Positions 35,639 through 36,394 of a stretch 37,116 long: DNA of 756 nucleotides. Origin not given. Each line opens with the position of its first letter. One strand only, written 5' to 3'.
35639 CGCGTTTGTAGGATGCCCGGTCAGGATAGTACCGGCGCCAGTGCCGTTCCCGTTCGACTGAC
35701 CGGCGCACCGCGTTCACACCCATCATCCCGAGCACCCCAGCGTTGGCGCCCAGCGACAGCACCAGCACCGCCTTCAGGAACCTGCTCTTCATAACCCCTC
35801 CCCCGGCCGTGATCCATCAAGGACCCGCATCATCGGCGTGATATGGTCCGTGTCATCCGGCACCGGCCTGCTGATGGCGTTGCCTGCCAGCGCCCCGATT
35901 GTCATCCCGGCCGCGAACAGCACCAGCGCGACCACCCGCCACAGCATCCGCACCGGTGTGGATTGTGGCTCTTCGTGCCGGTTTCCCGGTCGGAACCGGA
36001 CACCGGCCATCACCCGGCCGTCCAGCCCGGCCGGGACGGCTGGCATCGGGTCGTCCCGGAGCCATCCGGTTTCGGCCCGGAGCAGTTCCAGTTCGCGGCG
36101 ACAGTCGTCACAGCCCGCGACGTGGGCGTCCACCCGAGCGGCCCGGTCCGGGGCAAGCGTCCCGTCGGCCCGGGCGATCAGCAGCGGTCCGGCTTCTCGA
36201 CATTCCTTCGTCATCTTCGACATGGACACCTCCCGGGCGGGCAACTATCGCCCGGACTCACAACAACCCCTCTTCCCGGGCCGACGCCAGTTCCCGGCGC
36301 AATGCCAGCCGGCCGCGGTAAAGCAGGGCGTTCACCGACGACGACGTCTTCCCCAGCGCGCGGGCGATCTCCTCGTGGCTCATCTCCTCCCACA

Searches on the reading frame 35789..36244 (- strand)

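Call 80: search_protein_families(library=pfam, proteins=[window:35789-36244:-], max_evalue=0.01)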
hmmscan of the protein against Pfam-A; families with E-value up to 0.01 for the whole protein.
window:35789-36244:- (151 aa): 1 family
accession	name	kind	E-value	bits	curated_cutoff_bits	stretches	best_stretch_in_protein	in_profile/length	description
PF13490.11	zf-HC2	-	3.6e-10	40.2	22.2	1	15-49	1-35/35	Putative zinc-finger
